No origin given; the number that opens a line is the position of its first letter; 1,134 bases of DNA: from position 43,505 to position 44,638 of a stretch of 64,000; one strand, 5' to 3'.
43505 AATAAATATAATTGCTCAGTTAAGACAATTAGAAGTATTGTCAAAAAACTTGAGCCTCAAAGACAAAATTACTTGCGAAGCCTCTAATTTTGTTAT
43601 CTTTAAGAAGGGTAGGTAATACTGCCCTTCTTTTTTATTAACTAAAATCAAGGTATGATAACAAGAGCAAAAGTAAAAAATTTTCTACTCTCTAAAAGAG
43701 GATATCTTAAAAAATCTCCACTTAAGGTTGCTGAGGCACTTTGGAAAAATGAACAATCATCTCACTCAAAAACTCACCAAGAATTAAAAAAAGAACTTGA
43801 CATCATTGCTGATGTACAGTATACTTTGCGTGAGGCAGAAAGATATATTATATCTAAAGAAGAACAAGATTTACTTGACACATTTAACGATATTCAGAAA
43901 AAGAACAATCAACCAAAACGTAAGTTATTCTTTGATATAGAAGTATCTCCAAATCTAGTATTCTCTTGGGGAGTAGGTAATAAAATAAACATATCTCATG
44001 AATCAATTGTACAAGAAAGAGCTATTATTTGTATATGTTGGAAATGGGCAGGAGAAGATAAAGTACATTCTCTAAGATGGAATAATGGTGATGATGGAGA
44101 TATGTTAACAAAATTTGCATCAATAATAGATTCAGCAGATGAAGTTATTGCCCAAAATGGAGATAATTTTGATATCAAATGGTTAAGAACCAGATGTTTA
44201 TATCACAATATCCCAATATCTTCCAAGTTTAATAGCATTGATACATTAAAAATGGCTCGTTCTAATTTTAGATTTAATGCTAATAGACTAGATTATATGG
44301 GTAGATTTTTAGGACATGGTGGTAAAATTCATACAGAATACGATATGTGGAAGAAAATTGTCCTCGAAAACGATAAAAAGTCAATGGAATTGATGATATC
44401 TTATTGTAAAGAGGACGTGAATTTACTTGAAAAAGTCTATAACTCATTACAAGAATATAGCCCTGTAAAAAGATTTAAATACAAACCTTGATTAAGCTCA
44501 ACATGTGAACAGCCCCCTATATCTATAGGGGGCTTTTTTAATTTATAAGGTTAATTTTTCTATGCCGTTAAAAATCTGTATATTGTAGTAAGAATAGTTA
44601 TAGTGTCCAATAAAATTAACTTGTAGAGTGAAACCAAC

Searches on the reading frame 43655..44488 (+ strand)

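Call 50: search_protein_families(library=pfam, proteins=[window:43655-44488:+], max_evalue=0.01)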
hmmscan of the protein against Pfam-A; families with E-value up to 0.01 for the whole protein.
window:43655-44488:+ (278 aa): 3 families
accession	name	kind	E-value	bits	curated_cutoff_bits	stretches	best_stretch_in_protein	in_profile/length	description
PF13482.12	RNase_H_2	-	7.2e-09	36.2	22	1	143-265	40-164/165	RNase_H superfamily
PF10108.15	DNA_pol_B_exo2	-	3.5e-07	30.5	24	1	123-225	13-119/213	Predicted 3'-5' exonuclease related to the exonuclease domain of PolB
PF03104.25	DNA_pol_B_exo1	-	0.00011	22.1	23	1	144-204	140-203/242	DNA polymerase family B, exonuclease domain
